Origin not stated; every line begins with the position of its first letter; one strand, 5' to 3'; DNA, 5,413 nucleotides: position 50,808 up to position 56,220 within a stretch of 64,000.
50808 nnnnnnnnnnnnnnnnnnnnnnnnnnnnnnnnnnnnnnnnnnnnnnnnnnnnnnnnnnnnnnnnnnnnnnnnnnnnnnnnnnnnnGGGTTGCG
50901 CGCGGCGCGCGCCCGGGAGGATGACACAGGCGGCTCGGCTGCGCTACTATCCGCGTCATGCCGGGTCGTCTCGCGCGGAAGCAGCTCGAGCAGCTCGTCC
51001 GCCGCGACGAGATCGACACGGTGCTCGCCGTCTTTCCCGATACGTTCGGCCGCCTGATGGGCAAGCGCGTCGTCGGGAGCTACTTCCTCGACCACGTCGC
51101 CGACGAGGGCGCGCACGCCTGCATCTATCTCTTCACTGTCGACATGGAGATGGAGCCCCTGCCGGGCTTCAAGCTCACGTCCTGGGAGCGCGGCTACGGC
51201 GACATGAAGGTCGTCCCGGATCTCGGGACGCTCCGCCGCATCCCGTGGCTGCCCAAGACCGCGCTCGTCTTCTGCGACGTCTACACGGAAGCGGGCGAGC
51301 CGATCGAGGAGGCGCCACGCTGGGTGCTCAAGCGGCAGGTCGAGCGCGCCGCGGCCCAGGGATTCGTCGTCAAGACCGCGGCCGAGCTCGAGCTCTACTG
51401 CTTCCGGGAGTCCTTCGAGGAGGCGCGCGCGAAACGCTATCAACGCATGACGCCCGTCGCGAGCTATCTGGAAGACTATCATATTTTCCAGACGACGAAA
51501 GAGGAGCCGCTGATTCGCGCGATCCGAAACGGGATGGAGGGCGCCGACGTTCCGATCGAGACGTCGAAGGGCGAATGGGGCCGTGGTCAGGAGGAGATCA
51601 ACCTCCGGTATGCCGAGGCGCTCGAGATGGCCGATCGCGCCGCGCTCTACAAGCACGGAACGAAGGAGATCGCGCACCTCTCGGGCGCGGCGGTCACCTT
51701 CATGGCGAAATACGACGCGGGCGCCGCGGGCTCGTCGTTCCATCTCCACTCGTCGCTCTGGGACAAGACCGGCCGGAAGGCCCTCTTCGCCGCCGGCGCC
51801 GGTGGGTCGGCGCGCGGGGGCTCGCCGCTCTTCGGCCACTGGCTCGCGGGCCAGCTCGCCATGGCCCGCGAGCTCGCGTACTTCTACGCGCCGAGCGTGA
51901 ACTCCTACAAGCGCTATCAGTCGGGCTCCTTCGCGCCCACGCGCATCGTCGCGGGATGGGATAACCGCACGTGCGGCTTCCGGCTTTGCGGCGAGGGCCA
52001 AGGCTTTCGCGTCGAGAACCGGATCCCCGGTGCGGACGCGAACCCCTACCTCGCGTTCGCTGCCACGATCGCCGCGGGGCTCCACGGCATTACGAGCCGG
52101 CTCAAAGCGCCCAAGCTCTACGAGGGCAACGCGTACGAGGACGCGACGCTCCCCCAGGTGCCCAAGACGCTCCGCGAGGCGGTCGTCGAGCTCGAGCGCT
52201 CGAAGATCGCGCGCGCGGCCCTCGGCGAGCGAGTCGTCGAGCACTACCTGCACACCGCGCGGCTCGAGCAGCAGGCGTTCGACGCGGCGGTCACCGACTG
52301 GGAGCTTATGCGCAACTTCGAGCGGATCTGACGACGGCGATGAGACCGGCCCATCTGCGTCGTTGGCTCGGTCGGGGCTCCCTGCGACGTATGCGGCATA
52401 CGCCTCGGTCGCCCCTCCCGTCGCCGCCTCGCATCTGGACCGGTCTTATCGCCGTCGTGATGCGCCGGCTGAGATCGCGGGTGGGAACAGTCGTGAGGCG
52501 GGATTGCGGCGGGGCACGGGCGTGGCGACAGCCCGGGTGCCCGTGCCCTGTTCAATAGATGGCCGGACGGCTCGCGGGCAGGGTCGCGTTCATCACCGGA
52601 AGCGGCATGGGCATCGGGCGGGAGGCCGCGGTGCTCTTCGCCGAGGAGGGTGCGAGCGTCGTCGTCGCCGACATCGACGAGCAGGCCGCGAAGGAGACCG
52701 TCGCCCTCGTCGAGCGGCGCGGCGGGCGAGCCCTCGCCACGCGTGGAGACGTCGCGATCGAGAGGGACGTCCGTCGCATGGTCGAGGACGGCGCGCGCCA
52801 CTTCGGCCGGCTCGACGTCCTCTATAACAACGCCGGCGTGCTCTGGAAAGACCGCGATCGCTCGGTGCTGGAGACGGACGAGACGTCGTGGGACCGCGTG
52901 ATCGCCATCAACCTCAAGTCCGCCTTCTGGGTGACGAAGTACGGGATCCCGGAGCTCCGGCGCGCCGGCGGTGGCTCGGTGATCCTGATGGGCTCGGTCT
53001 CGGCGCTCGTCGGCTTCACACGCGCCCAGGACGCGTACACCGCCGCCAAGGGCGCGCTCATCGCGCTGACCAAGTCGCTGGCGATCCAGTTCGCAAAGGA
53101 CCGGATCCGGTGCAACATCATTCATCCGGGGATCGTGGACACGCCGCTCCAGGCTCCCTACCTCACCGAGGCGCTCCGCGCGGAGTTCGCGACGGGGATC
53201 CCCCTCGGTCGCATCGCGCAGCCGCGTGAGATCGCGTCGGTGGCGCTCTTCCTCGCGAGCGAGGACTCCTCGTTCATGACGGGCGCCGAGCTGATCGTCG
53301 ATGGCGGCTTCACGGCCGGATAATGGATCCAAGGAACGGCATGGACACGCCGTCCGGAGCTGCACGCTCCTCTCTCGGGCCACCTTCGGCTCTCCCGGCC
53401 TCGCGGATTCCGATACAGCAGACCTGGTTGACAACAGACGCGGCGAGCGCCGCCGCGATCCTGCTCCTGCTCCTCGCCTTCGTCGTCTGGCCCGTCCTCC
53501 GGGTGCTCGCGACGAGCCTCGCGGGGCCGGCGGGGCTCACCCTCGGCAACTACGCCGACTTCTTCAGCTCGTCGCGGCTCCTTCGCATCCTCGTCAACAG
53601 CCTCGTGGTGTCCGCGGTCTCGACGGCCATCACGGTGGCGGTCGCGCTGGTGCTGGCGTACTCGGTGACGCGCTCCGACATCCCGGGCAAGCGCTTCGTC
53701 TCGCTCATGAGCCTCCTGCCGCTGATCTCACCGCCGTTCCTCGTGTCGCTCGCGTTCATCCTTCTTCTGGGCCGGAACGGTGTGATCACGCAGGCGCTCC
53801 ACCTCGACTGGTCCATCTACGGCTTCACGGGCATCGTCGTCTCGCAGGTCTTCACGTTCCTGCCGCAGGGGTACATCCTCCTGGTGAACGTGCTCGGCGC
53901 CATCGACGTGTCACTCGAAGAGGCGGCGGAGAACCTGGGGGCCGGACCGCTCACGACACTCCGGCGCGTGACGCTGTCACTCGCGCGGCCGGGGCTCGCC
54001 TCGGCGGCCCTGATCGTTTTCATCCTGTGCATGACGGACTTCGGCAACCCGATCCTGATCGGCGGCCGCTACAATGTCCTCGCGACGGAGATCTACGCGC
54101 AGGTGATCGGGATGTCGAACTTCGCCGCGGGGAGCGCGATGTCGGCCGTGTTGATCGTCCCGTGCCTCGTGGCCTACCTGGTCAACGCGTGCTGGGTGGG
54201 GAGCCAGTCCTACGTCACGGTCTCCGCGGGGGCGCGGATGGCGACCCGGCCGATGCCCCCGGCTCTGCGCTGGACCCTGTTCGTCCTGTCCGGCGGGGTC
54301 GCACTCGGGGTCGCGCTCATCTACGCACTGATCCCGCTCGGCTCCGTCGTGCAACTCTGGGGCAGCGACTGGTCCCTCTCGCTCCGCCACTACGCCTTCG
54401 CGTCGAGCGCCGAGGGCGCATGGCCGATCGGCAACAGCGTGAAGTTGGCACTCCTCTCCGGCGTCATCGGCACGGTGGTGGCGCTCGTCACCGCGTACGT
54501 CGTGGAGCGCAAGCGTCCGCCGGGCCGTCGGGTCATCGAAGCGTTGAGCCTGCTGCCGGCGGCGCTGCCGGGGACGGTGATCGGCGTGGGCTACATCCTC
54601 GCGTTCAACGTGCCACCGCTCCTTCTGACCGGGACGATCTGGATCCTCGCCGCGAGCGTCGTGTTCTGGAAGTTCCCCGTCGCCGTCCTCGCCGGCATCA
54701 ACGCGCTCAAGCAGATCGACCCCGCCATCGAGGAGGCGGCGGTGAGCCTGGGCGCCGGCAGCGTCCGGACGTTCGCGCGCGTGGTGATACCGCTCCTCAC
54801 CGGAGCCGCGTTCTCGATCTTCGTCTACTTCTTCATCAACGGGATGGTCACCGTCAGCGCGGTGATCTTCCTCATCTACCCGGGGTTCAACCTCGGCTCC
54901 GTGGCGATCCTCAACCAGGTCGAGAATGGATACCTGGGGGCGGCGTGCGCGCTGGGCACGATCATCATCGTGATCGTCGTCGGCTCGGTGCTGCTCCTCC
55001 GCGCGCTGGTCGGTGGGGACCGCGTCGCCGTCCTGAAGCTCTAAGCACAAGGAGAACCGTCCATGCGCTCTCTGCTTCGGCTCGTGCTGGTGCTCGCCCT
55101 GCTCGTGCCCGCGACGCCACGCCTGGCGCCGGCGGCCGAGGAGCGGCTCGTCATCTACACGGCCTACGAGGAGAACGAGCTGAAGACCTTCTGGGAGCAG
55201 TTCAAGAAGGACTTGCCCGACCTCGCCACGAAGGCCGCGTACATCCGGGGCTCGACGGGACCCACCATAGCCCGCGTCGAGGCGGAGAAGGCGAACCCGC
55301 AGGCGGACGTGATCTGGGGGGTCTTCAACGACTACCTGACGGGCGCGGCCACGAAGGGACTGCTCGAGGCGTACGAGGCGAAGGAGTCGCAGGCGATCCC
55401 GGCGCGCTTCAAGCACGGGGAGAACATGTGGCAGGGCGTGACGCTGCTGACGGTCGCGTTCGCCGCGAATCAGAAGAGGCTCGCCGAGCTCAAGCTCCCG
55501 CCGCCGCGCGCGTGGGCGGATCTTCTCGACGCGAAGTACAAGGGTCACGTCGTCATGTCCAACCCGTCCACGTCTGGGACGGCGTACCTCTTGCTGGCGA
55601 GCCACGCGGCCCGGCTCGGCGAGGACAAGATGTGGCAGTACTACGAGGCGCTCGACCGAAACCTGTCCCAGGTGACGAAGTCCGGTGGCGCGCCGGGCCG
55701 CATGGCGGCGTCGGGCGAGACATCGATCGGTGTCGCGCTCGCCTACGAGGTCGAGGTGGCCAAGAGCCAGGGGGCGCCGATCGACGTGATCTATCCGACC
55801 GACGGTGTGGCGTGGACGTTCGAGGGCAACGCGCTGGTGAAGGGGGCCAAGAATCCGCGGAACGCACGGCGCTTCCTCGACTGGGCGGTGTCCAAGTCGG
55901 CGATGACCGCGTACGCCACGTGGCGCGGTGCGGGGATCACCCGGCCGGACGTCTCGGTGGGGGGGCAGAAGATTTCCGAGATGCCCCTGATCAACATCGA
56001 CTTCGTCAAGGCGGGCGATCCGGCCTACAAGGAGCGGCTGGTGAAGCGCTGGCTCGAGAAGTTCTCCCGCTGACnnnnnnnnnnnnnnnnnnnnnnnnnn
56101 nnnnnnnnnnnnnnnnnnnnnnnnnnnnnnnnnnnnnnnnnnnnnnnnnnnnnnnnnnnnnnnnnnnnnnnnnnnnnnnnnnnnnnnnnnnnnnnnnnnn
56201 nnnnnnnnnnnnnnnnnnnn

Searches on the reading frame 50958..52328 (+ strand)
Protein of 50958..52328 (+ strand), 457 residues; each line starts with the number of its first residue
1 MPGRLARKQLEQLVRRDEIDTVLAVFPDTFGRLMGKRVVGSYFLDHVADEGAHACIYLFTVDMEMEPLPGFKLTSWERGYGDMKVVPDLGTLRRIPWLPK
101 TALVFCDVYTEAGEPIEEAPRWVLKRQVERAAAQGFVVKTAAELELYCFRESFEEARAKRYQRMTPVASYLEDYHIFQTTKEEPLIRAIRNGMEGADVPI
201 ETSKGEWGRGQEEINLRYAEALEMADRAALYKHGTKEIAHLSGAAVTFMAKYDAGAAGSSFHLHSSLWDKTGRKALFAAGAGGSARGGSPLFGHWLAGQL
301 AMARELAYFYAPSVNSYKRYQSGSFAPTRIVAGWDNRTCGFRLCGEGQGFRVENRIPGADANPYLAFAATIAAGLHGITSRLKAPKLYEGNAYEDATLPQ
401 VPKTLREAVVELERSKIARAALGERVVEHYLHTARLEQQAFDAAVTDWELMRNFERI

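Call 44: search_protein_families(library=pfam, proteins=[window:50958-52328:+], max_evalue=0.00001)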
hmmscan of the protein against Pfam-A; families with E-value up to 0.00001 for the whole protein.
window:50958-52328:+ (457 aa): 1 family
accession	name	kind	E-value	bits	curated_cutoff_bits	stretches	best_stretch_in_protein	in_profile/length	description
PF00120.29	Gln-synt_C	-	1e-90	304.7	24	1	118-451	2-342/344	Glutamine synthetase, catalytic domain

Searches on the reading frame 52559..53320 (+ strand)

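Call 45: search_protein_families(library=pfam, proteins=[window:52559-53320:+], max_evalue=0.00001)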
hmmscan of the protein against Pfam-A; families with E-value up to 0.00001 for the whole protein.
window:52559-53320:+ (254 aa): 3 families
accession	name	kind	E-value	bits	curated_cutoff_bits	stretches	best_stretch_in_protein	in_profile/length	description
PF13561.12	adh_short_C2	-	5.8e-67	226.1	27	1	17-252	6-236/236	Enoyl-(Acyl carrier protein) reductase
PF00106.31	adh_short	-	2e-49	168.2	26.6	1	9-200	2-189/195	short chain dehydrogenase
PF08659.16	KR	-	1.1e-09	38.9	22.6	1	11-172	4-161/180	KR domain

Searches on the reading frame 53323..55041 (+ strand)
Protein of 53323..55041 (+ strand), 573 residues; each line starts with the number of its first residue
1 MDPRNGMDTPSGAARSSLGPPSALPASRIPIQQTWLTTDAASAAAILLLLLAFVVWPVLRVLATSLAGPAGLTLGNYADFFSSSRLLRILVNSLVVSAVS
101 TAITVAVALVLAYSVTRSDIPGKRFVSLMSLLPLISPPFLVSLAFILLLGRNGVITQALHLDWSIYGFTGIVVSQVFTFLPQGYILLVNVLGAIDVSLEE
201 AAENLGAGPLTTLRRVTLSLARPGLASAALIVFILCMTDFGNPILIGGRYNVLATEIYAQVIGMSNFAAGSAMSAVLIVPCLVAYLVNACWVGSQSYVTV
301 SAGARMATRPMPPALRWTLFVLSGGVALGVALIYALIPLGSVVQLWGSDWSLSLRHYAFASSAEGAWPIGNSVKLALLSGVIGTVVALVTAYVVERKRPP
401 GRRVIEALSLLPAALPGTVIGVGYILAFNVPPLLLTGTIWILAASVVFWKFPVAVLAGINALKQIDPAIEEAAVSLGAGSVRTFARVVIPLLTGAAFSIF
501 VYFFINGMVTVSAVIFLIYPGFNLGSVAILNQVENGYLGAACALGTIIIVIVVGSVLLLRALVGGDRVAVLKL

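Call 45: search_protein_families(library=pfam, proteins=[window:53323-55041:+], max_evalue=0.00001)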
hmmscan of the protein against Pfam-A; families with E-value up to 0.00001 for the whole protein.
window:53323-55041:+ (573 aa): 1 family
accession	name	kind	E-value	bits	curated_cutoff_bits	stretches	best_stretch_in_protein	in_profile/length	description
PF00528.27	BPD_transp_1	-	1.9e-16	60.8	26.4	2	107-287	4-174/184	Binding-protein-dependent transport system inner membrane component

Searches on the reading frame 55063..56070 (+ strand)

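Call 45: search_protein_families(library=pfam, proteins=[window:55063-56070:+], max_evalue=0.00001)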
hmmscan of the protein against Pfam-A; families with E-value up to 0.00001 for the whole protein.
window:55063-56070:+ (336 aa): 4 families
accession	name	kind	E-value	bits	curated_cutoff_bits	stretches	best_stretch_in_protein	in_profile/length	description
PF13343.11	SBP_bac_6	-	8.3e-25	88.1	24.6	1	79-284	2-211/245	Bacterial extracellular solute-binding protein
PF13416.11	SBP_bac_8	-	4.9e-21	76.2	27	1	73-298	31-266/279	Bacterial extracellular solute-binding protein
PF13531.11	SBP_bac_11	-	4.3e-12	46.7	25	1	56-281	26-218/227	Bacterial extracellular solute-binding protein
PF01547.30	SBP_bac_1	-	4.3e-10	40.5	26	1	39-281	9-306/307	Bacterial extracellular solute-binding protein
